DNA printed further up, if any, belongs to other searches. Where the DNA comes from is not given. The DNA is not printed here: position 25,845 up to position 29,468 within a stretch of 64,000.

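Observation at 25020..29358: Two-gene operon ending in a 1107-aa protein with a prepilin-type N-terminus (a giant pilin or pseudopilin-like protein), with no pilus machinery nearby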

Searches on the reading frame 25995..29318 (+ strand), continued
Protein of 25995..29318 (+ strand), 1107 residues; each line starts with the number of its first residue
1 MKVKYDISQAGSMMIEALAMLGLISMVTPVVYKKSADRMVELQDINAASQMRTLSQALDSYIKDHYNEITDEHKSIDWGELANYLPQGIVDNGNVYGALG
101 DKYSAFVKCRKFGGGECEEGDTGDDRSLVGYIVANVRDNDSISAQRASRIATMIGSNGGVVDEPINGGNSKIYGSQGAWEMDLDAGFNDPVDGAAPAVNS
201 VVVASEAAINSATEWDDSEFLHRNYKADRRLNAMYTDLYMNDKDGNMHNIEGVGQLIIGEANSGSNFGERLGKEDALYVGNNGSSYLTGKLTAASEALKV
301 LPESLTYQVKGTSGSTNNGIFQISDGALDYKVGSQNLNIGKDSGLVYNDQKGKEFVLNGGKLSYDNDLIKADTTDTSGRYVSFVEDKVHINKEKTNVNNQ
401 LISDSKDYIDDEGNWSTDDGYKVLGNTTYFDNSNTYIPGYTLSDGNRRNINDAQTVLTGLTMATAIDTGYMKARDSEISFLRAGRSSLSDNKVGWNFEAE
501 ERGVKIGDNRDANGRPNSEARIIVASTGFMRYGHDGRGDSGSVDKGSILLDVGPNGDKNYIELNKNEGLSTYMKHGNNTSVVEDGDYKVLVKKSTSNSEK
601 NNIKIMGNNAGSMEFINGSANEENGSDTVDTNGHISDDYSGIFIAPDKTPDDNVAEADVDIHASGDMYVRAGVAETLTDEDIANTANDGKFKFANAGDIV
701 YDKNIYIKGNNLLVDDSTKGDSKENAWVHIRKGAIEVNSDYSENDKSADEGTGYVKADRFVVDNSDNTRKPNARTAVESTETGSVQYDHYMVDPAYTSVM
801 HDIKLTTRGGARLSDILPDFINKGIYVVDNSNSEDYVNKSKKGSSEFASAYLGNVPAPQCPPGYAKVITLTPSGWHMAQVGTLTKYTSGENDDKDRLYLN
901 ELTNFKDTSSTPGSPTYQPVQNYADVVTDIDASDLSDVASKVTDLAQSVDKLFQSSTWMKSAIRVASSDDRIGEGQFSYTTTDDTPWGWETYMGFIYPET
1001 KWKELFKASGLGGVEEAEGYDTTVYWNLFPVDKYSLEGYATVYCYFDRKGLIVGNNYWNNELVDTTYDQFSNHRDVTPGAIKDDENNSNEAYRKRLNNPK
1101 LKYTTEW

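Call 23: find_related_loci(query=A1, collection=genome_contigs, flank=10000)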
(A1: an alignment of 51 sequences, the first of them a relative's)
Query A1 (1107 aa) in genome_contigs; peptide patterns used: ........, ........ (x = any residue, [..] = any of these).
284 stretches matched a pattern; 230 encode a relative of the query (tblastn E <= 1e-3); the best 80 are kept; 80 distinct loci.
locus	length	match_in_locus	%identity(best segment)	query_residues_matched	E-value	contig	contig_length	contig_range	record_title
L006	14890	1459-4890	29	1-1107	4e-100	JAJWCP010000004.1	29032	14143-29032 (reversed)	MAG: Proteobacteria bacterium isolate B13_bin.31.fa NODE_310_length_29032_cov_7.226732, whole genome shotgun sequence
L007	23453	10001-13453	30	1-1107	2e-94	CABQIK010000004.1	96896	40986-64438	MAG TPA_asm: uncultured Alphaproteobacteria bacterium isolate MGYG-HGUT-00610 genome assembly, contig: GUT_GENOME018669_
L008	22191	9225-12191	30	2-1074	2e-82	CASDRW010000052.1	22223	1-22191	uncultured proteobacterium isolate SI.B40.metabat-bins.148 genome assembly, contig: SI.B40.metabat-bins.148.fa_k141_1437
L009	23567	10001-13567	28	4-1107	1e-81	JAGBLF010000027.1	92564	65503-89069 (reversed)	MAG: Alphaproteobacteria bacterium isolate RGIG9217 Water_deer_Rumen-1__c412626, whole genome shotgun sequence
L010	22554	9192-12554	37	7-1107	6e-70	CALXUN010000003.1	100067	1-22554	MAG: uncultured Alphaproteobacteria bacterium isolate BRZ_FB__bin86 genome assembly, contig: BRZ_FB__NODE_251_length_100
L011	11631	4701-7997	39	7-1107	4e-69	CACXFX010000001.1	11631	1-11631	MAG: uncultured proteobacterium isolate RUG11221 genome assembly, contig: RUG11221_asm_1, whole genome shotgun sequence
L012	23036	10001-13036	40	7-1107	2e-68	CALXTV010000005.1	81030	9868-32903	MAG: uncultured Alphaproteobacteria bacterium isolate BRZ_LG__bin14 genome assembly, contig: BRZ_LG__NODE_438_length_810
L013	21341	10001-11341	39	715-1107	2e-68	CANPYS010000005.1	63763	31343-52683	MAG: uncultured Alphaproteobacteria bacterium isolate Lapin-001__bin79 genome assembly, contig: Lapin-001__NODE_649_leng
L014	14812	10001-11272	38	720-1107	2e-67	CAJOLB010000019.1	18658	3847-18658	uncultured Alphaproteobacteria bacterium isolate Reindeer_2_mag_112 genome assembly, contig: scaffold_2209, whole genome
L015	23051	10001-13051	41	4-1107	2e-67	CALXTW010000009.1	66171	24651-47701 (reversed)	MAG: uncultured Alphaproteobacteria bacterium isolate BRZ_RR__bin74 genome assembly, contig: BRZ_RR__NODE_439_length_661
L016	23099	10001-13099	38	4-1107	2e-67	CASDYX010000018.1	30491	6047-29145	uncultured proteobacterium isolate O18_L1_385385_idba_bin.5 genome assembly, contig: O18_L1_385385_idba_bin.5.fa_scaffol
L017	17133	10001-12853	41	7-1107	4e-67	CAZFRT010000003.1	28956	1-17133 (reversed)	MAG TPA_asm: uncultured Azospirillum sp. isolate SRP199465_co1_102 genome assembly, contig: NODE_3880_length_28956_cov_5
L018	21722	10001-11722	31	542-1107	8e-67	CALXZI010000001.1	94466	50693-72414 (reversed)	MAG: uncultured Alphaproteobacteria bacterium isolate BRZ_RN__bin68 genome assembly, contig: BRZ_RN__NODE_198_length_944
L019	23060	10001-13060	39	1-1107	4e-66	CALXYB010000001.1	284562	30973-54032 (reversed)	MAG: uncultured Alphaproteobacteria bacterium isolate BRZ_DL__bin79 genome assembly, contig: BRZ_DL__NODE_27_length_2845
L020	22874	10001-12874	39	7-1107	2e-66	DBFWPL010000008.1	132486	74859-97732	MAG TPA_asm: Alphaproteobacteria bacterium isolate MAG7984 contig8, whole genome shotgun sequence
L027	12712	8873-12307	35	7-1107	2e-65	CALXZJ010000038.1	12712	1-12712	MAG: uncultured Alphaproteobacteria bacterium isolate BRZ_EQ__bin53 genome assembly, contig: BRZ_EQ__NODE_7290_length_12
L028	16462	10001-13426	39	2-1107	2e-65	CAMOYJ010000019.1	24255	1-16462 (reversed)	MAG: uncultured Alphaproteobacteria bacterium isolate SRR873604_bin.135_metaWRAP_v1.3_MAG genome assembly, contig: NODE_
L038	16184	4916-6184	38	728-1107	4e-64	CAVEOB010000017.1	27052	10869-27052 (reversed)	[Ruminococcus] gnavus isolate H07648-L1_cleanbin_000019 genome assembly, contig: Spades_H07648-L1_contig_961, whole geno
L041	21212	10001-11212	37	715-1107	9e-63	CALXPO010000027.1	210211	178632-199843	MAG: uncultured Alphaproteobacteria bacterium isolate E30__bin94 genome assembly, contig: E30__k127_4655230, whole genom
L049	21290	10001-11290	35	724-1107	7e-62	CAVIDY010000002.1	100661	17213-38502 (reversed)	Bacteroidaceae bacterium isolate H07635-L1_cleanbin_000017 genome assembly, contig: Spades_H07635-L1_contig_71, whole ge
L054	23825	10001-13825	37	7-1107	6e-61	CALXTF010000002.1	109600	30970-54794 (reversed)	MAG: uncultured Alphaproteobacteria bacterium isolate BRZ_RE__bin26 genome assembly, contig: BRZ_RE__NODE_74_length_1096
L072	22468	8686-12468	35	7-1107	9e-59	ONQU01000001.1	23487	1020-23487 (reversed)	uncultured Rhodospirillaceae bacterium isolate RUG560 genome assembly, contig: k87_93854, whole genome shotgun sequence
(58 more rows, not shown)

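Call 28: predict_structure(alignment_id=A1)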
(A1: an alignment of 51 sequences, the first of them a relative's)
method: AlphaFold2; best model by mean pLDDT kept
length: 1107 residues; sequences in the alignment: 51
mean_pLDDT: 55.8   pTM: 0.33
mean pLDDT of the five models: 55.8, 55.2, 54.6, 52.0, 51.5
residues with pLDDT >= 90: 57; 70-90: 215; 50-70: 291; < 50: 544
segments of 3 or more residues with pLDDT < 50: 1-8, 212-226, 228-243, 245-288, 314-316, 335-352, 369-470, 534-539, 577-667, 671-677, 679-682, 695-710, 719-722, 729-734, 738-821, 839-842, 889-891, 903-929, 946-956, 971-982, 1011-1021, 1062-1064, 1069-1085, 1095-1107
pLDDT, mean of each block of 10 residues (from residue 1): 45 58 58 74 90 93 86 84 88 84 88 74 76 80 87 92 84 86 74 83 81 41 42 41 44 38 39 41 45 59 68 52 70 49 39 56 53 43 40 38 34 40 37 39 42 31 39 52 64 68 73 62 72 50 74 60 57 48 38 32 38 37 36 37 40 45 45 46 51 50 41 55 52 46 41 42 40 37 38 38 35 38 74 63 66 78 73 68 58 55 43 43 41 56 51 57 73 43 64 80 60 41 67 83 67 51 49 42 48 48 39
secondary structure, 60 per line:
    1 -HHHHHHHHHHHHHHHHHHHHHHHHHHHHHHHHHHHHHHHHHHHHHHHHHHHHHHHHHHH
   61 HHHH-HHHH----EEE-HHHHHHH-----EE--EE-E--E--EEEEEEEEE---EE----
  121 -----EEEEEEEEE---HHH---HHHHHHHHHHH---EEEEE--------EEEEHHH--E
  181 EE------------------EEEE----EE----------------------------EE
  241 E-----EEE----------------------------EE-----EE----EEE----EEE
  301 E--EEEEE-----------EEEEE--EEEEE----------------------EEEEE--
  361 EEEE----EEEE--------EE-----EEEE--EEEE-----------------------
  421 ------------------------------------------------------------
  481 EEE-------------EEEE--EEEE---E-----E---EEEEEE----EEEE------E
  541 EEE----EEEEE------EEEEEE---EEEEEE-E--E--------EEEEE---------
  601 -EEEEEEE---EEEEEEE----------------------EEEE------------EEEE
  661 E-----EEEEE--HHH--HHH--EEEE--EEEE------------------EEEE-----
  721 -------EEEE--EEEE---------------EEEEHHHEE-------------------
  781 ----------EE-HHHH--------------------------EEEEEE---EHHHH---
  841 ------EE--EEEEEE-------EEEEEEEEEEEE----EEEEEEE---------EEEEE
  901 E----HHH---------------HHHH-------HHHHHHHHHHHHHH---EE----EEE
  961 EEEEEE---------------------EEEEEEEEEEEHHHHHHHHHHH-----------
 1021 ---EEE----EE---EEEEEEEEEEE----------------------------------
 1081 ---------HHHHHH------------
elements in order (helices of 4 or more, strands of 3 or more residues): H2-64 H66-69 E74-76 H78-84 E103-111 E126-134 H144-154 E158-162 E171-174 E180-182 E201-204 E239-241 E247-249 E291-293 E298-301 E304-308 E320-324 E327-331 E354-358 E361-364 E369-372 E388-391 E394-397 E481-483 E497-500 E503-506 E520-525 E530-533 E540-543 E548-552 E559-564 E568-573 E587-591 E602-608 E612-618 E641-644 E657-661 E667-671 E684-687 E690-693 E712-715 E728-731 E734-737 E753-756 H794-797 E824-829 H834-837 E851-856 E864-875 E880-886 E896-901 H924-927 H935-948 E958-966 E988-998 H999-1009 E1024-1026 E1036-1046 H1090-1095
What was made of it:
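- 26895..28154 (+): Hypervariable Asp/Gly/Asn/Ser-rich stalk predicted to be mostly beta (aa 301-720). Its length ranges from 282 to 517 aa across the family. The AlphaFold2 model is low-confidence and mostly beta-strand here (call 28).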

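Call 34: fold_search(model_id=the predicted structure, library=pdb)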
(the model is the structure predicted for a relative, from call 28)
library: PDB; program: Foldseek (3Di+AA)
matches with E <= 10: 216; with E <= 0.001: 0
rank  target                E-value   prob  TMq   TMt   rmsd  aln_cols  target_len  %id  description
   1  6kwu                  1.3e-01  0.35  0.08  0.24  12.7       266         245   11  A Crystal Structure of OspA mutant (released 2020-09-09)
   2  9xph_I                2.2e-01  0.08  0.06  0.17  24.3       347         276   11  The structure of baseplate central region of phage phikz (released 2026-02-11)
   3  8ruy_D                3.8e-01  0.11  0.08  0.08  16.4       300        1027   11  Structure of IFTA and IFTB in Retrograde Intraflagellar transport trains (released 2024-07-24)
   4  8glv_Cq               6.1e-01  0.11  0.08  0.08  14.7       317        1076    9  96-nm repeat unit of doublet microtubules from Chlamydomonas reinhardtii flagella (released 2023-05-31)
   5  8ond_B                6.8e-01  0.02  0.06  0.11  24.8       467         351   11  Structure of the C-terminal domains of the Bdellovibrio bacteriovorus Bd2133 fibre (released 2023-10-25)
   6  6mic                  8.4e-01  0.25  0.07  0.34  12.4       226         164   12  Crystal Structure of the C-terminal half of the Vibrio cholerae minor pilin TcpB (released 2019-08-28)
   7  5jrk_A                8.4e-01  0.05  0.06  0.07  15.7       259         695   10  Crystal Structure of the Sphingopyxin I Lasso Peptide Isopeptidase SpI-IsoP (SeMet-derived) (released 2016-09-28)
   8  5jrl_A                8.4e-01  0.03  0.05  0.06  21.9       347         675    9  Crystal Structure of the Sphingopyxin I Lasso Peptide Isopeptidase SpI-IsoP (Native) (released 2016-09-14)
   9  8ond_A                9.9e-01  0.03  0.06  0.12  20.5       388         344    8  Structure of the C-terminal domains of the Bdellovibrio bacteriovorus Bd2133 fibre (released 2023-10-25)
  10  5jrk_B                1.0e+00  0.02  0.05  0.06  23.4       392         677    9  Crystal Structure of the Sphingopyxin I Lasso Peptide Isopeptidase SpI-IsoP (SeMet-derived) (released 2016-09-28)
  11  7w63_B                1.1e+00  0.21  0.07  0.16  12.5       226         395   11  Crystal structure of minor pilin TcpB from Vibrio cholerae (released 2022-11-09)
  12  3q54                  1.3e+00  0.08  0.08  0.18  13.6       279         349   11  Crystal structure of Escherichia coli BamB (released 2012-05-09)
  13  3wsy_A                1.7e+00  0.05  0.08  0.11  15.9       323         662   10  SorLA Vps10p domain in complex with its own propeptide fragment (released 2015-02-04)
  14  4z53_B                1.8e+00  0.03  0.05  0.07  15.6       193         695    9  Quinolone(Trovafloxacin)-DNA cleavage complex of topoisomerase IV from S. pneumoniae (released 2016-09-14)
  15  5sv3_A                1.9e+00  0.02  0.03  0.14  13.5       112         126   17  RTA1-33/44-198 (RVEC) bound to Single Domain Antibody A3C8 (released 2016-10-19)
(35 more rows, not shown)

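Call 41: search_protein_families(library=pfam, proteins=[P0094, P0101, P0037, P0068, P0075, P0019, P0116, P0030], max_evalue=0.1)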
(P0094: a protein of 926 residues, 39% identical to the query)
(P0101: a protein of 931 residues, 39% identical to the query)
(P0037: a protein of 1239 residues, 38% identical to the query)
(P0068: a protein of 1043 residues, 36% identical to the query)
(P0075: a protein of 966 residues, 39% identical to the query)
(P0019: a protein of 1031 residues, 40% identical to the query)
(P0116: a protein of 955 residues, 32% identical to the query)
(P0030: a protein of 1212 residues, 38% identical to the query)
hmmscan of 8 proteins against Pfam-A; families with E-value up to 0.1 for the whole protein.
P0094 (926 aa): 3 families
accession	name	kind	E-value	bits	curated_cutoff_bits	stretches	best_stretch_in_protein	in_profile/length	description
PF04917.17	Shufflon_N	-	9.6e-08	32.3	27.5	1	123-335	59-251/324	Bacterial shufflon protein, N-terminal constant region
PF04519.19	Bactofilin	-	4.7e-06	27.2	27.9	2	283-369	5-82/98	Polymer-forming cytoskeletal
PF25084.1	LbH_EIF2B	-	0.094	13.2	54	0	313-399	10-93/105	EIF2B subunit epsilon LbH domain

P0101 (931 aa): 4 families
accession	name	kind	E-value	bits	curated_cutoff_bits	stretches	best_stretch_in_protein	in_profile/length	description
PF04917.17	Shufflon_N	-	3.6e-07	30.4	27.5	1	122-269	58-203/324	Bacterial shufflon protein, N-terminal constant region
PF04519.19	Bactofilin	-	3.1e-06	27.8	27.9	2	362-424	2-58/98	Polymer-forming cytoskeletal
PF25084.1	LbH_EIF2B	-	0.05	14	54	0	306-393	9-93/105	EIF2B subunit epsilon LbH domain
PF07433.17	DUF1513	-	0.06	12.8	27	0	575-614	60-95/304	Protein of unknown function (DUF1513)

P0037 (1239 aa): 1 family
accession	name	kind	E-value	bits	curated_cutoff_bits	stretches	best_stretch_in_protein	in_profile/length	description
PF04917.17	Shufflon_N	-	1e-06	28.9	27.5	1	123-269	58-194/324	Bacterial shufflon protein, N-terminal constant region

P0068 (1043 aa): 0 families

P0075 (966 aa): 0 families

P0019 (1031 aa): 1 family
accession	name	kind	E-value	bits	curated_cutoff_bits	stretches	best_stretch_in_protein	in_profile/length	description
PF21085.3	CusS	-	0.066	13.7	24.1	0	546-644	49-145/160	CusS sensor domain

P0116 (955 aa): 1 family
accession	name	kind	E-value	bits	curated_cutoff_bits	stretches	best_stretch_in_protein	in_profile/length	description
PF04519.19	Bactofilin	-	0.0024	18.5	27.9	1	327-422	5-88/98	Polymer-forming cytoskeletal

P0030 (1212 aa): 1 family
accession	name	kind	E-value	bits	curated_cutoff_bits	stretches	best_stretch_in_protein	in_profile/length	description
PF04917.17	Shufflon_N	-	0.00066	19.7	27.5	1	149-260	81-187/324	Bacterial shufflon protein, N-terminal constant region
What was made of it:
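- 26895..28154 (+): Sub-threshold bactofilin-like (beta-helix) hits occur at the start of the stalk in relatives (call 41).
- On PilV / Shufflon_N (PF04917) minor pilins: Three relatives score above Pfam's cutoff (call 41).
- On Bactofilin (PF04519): Only sub-threshold hits occur in relatives (27.2-27.8 bits against a 27.9-bit cutoff) at the start of the stalk (call 41).
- The match covers profile positions 58-251, which is the globular head (call 41).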

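Call 59: search_protein_families(library=pfam, proteins=[L038:8444-9157:-, L049:14476-15189:-, L038:465-1136:+, L027:579-1280:+, L028:14964-15563:-, L001:13206-13931:+, L003:12913-13707:+, L001:9233-9988:+, L003:9321-9989:+], max_evalue=0.1)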
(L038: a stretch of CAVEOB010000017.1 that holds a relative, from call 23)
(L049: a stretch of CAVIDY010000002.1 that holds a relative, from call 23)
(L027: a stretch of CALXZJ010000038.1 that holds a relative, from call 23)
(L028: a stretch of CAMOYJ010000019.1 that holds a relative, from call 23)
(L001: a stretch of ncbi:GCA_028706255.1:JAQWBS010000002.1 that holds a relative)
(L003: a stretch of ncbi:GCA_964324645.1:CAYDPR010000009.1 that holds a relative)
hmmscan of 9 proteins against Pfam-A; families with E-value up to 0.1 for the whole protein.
L038:8444-9157:- (237 aa): 3 families
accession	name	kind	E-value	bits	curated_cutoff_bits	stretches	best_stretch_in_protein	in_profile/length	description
PF01478.23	Peptidase_A24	-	3.8e-16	59.9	26.5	1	92-207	1-101/104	Type IV leader peptidase family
PF09335.16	VTT_dom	-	0.038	14.9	33.9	1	2-78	6-82/123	VTT domain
PF04930.20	FUN14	-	0.079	13.8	22.5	0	4-53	1-54/92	FUN14 family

L049:14476-15189:- (237 aa): 2 families
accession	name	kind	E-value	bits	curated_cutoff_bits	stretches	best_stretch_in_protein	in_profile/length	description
PF01478.23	Peptidase_A24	-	2.7e-16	60.3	26.5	1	92-207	1-101/104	Type IV leader peptidase family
PF09335.16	VTT_dom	-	0.046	14.6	33.9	1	2-79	6-83/123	VTT domain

L038:465-1136:+ (223 aa): 1 family
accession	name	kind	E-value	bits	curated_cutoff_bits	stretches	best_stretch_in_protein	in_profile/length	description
PF07963.17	N_methyl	-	0.0084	16.1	21.2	1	3-26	2-25/27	Prokaryotic N-terminal methylation motif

L027:579-1280:+ (233 aa): 3 families
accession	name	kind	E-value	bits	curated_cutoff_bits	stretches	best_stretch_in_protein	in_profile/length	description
PF08805.16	PilS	-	2.1e-14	54.1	22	1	39-150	2-105/138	PilS N terminal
PF05307.16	Bundlin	-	4.6e-13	50.1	22.3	1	37-150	5-113/151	Bundlin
PF07963.17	N_methyl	-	0.024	14.7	21.2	1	10-27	8-25/27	Prokaryotic N-terminal methylation motif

L028:14964-15563:- (199 aa): 1 family
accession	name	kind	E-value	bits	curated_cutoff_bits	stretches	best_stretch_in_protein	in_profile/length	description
PF07963.17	N_methyl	-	0.0031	17.5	21.2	1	14-38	3-27/27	Prokaryotic N-terminal methylation motif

L001:13206-13931:+ (241 aa): 0 families

L003:12913-13707:+ (264 aa): 0 families

L001:9233-9988:+ (251 aa): 0 families

L003:9321-9989:+ (222 aa): 0 families
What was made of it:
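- A Peptidase_A24 gene lies 2-3 kb from the giant gene in L038 and L049 (60 bits; call 59).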
